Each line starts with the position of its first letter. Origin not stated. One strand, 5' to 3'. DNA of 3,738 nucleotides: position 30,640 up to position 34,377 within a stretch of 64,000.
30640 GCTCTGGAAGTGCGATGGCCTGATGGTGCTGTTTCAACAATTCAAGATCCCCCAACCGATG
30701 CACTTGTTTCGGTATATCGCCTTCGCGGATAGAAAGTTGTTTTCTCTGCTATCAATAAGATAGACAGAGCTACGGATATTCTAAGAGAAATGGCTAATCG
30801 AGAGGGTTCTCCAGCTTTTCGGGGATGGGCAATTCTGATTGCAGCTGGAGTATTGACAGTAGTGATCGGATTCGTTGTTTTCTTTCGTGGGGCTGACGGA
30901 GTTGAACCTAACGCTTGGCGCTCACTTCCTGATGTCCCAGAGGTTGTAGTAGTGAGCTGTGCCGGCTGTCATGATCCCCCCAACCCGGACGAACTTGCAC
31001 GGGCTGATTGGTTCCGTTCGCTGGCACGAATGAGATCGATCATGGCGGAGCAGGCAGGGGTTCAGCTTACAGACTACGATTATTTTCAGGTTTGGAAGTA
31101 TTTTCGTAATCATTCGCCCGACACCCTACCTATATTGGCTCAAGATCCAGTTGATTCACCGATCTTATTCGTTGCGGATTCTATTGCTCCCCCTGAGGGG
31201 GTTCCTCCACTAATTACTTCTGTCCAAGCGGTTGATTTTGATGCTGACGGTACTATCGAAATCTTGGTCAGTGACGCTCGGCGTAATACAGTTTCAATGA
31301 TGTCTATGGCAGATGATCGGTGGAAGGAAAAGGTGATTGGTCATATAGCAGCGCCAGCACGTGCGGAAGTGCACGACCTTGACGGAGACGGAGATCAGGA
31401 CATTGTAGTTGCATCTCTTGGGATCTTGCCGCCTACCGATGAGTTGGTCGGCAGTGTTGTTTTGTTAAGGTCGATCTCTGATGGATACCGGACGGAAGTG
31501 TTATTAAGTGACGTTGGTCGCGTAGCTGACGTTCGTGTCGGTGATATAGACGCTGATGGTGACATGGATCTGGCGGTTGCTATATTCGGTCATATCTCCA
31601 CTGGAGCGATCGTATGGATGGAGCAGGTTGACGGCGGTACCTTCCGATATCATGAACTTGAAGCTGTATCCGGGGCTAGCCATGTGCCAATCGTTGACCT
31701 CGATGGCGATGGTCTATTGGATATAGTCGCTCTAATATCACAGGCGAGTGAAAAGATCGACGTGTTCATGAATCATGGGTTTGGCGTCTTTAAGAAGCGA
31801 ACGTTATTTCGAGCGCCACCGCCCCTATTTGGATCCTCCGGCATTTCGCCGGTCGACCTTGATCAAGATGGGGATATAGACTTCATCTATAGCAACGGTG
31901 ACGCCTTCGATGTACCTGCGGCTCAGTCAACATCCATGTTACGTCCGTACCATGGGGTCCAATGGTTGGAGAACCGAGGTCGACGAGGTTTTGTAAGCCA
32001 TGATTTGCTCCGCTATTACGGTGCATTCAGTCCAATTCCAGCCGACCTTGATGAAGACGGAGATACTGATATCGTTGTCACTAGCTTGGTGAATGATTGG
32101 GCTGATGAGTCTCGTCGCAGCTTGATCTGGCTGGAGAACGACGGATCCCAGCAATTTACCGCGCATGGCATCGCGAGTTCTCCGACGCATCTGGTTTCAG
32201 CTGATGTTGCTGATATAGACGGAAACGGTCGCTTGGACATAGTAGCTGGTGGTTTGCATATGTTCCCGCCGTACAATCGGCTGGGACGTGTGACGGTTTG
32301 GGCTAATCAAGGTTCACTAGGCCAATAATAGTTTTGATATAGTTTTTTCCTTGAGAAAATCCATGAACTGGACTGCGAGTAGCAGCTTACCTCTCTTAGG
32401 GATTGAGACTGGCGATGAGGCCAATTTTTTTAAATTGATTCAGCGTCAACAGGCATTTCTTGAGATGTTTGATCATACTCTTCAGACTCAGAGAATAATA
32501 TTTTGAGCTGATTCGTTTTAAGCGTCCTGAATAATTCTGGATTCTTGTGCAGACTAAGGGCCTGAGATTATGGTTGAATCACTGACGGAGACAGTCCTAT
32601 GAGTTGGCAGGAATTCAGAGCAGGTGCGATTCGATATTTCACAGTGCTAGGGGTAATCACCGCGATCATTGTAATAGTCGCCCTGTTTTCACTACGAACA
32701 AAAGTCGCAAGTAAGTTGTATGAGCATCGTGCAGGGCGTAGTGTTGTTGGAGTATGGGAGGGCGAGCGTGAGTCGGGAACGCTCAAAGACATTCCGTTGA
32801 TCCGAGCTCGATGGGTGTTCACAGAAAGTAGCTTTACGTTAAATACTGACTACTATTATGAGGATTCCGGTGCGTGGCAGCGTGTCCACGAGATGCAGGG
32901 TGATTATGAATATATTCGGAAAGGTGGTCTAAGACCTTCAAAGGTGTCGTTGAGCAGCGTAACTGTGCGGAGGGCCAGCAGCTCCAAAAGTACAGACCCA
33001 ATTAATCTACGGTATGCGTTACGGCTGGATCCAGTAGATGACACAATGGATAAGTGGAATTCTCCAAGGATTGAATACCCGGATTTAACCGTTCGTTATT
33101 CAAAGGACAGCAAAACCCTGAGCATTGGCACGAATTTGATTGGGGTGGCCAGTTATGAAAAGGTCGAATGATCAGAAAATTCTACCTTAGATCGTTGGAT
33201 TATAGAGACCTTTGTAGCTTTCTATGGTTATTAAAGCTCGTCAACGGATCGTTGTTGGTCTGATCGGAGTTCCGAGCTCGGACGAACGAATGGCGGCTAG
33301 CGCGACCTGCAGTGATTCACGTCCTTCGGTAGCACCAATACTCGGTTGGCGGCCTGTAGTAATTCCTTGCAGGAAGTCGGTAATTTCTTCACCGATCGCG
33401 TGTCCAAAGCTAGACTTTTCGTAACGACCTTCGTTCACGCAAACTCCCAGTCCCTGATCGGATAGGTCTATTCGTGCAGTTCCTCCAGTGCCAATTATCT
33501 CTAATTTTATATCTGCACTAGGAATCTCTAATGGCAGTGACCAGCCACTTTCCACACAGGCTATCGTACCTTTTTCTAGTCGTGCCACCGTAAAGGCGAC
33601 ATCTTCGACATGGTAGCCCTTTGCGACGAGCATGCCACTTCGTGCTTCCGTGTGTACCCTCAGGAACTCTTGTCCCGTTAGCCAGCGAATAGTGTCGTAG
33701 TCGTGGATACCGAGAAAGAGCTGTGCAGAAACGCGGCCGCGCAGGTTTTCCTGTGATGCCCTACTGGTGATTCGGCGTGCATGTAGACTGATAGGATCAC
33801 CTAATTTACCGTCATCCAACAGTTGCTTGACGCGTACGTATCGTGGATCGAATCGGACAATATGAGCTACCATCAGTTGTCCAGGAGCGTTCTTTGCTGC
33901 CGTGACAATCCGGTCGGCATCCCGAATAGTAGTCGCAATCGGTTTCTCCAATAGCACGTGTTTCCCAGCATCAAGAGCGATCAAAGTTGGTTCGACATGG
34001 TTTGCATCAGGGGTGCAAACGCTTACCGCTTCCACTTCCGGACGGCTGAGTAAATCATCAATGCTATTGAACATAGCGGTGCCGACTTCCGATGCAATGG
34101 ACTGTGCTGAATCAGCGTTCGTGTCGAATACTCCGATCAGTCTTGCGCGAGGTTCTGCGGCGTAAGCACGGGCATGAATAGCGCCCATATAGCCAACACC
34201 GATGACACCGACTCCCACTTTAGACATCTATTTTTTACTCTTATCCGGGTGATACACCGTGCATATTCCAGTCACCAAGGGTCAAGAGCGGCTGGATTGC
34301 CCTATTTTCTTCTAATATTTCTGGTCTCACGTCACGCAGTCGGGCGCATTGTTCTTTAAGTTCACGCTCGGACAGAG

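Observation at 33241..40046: Minus-strand catabolic cluster: hydrolase::aminotransferase fusion – MR/MLE enolase – 618-aa unknown – Gfo/Idh/MocA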

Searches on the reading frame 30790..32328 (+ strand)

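Call 3: search_protein_families(library=pfam, proteins=[window:30790-32328:+])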
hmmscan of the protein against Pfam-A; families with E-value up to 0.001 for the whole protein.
window:30790-32328:+ (512 aa): 2 families
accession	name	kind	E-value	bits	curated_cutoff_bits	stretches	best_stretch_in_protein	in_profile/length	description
PF13517.12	FG-GAP_3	-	6.7e-36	123.1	26.9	4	303-366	1-60/61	FG-GAP-like repeat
PF01839.29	FG-GAP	-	2e-11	44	22.1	0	470-503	4-36/37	FG-GAP repeat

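Call 4: search_protein_families(library=ncbifam, proteins=[window:30790-32328:+])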
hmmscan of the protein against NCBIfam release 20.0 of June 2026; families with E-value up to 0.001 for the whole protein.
window:30790-32328:+ (512 aa): 0 families

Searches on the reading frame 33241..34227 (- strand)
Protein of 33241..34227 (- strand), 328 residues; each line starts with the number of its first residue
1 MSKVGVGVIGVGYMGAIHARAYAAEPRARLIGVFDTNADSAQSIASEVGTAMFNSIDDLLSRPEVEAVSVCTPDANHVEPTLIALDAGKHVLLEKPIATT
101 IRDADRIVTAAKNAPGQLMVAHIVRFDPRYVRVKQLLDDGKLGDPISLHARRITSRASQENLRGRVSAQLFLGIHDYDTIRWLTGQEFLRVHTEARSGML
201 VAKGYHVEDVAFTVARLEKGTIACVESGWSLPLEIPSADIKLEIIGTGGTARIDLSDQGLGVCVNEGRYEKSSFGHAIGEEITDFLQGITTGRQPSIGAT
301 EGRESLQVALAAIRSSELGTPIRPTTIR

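Call 3: search_protein_families(library=pfam, proteins=[window:33241-34227:-])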
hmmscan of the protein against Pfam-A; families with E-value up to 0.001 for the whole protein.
window:33241-34227:- (328 aa): 3 families
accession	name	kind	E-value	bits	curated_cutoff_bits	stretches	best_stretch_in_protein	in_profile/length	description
PF01408.29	GFO_IDH_MocA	-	2e-31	109.6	24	1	5-122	2-120/120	Oxidoreductase family, NAD-binding Rossmann fold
PF22725.1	GFO_IDH_MocA_C3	-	4.5e-16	59.4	27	1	130-251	1-123/124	GFO/IDH/MocA C-terminal domain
PF02894.22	GFO_IDH_MocA_C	-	1e-11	45.5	22.9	1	134-322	1-216/218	Oxidoreductase family, C-terminal alpha/beta domain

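Call 4: search_protein_families(library=ncbifam, proteins=[window:33241-34227:-])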
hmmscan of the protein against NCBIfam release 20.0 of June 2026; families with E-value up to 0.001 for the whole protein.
window:33241-34227:- (328 aa): 12 families
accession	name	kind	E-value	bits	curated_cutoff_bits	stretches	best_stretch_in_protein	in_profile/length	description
NF040723.1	UDP-GlcNAcDh_Arch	equivalog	9.2e-57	192.8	450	1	6-316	3-301/302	UDP-N-acetylglucosamine 3-dehydrogenase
TIGR04380.1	myo_inos_iolG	equivalog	5.3e-50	170.2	355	1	4-322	2-329/330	inositol 2-dehydrogenase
NF052679.1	InsChiInosDhIolG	equivalog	1.8e-24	86.4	540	1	4-253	3-250/343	bifunctional inositol 2-dehydrogenase/D-chiro-inositol 1-dehydrogenase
NF052479.1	LevoglcsnDh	equivalog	1.2e-21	76.8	650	1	1-149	1-158/386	levoglucosan dehydrogenase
NF041392.1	XylDh_Gfo6_Halo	equivalog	9.6e-21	73.9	350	1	27-254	41-276/350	D-xylose 1-dehydrogenase Gfo6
NF008607.0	PRK11579.1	subfamily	1.3e-17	63.8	330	1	3-145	4-145/346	oxidoreductase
NF007574.0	PRK10206.1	equivalog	7.5e-15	54.8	352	1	50-185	51-188/345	oxidoreductase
NF058563.1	BT_2159_fam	equivalog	4.5e-12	45.6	650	1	5-195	2-194/350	disaccharide 3-dehydrogenase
NF058561.1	BT_2158_fam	equivalog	9.1e-07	27.8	750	1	3-112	35-144/487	glycoside 3-dehydrogenase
NF009830.0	PRK13304.1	equivalog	0.00021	20.9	267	1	5-91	3-88/265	aspartate dehydrogenase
NF003251.0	PRK04207.1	equivalog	0.00087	18.4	185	0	3-58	2-57/343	type II glyceraldehyde-3-phosphate dehydrogenase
TIGR01921.1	DAP-DH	equivalog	0.00091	18.6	180.6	0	1-87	1-83/324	diaminopimelate dehydrogenase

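Call 10: search_solved_structures(query=window:33241-34227:-, max_evalue=1e-15)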
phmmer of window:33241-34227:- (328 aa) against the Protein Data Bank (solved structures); distinct sequences matched with E-value up to 1e-15: 36.
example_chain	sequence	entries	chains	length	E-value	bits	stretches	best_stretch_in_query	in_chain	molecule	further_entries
3ezy_A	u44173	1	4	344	3.1e-27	99.2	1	5-317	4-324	Dehydrogenase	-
4n54_A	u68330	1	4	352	1e-25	94.2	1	4-313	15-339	Inositol dehydrogenase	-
4mkx_A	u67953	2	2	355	1.1e-25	94.1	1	4-313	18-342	Inositol dehydrogenase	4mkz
8w9s_A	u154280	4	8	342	3.4e-25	92.5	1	4-321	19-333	NADH-dependent dihydrogenase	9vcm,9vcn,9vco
3cea_A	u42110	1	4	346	3.5e-25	92.4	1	6-320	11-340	Myo-inositol 2-dehydrogenase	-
7bvj_A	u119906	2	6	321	8.4e-25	91.2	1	5-224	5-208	Oxidoreductase, NAD-binding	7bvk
6z3b_A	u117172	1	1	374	1.5e-24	90.4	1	1-271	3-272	Gfo/Idh/MocA family oxidoreductase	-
6z3b_B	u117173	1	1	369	1.5e-24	90.4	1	1-271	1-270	Gfo/Idh/MocA family oxidoreductase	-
6z3c_AAA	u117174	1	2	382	1.5e-24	90.3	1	1-271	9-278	Gfo/Idh/MocA family oxidoreductase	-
6o15_A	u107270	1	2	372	2.8e-24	89.4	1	4-292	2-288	Uncharacterized oxidoreductase YjhC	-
6nor_A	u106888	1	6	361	1.7e-23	86.9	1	2-263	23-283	Putative NAD dependent dehydrogenase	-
3ec7_A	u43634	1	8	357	9.4e-23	84.5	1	6-193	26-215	Putative Dehydrogenase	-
4hkt_A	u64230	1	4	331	1.6e-22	83.7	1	4-315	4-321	Inositol 2-dehydrogenase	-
4h3v_A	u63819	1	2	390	2.9e-21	79.6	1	1-151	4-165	Oxidoreductase domain protein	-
7wzd_A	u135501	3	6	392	7.2e-21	78.3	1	5-192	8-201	4,5-dihydroxyphthalate dehydrogenase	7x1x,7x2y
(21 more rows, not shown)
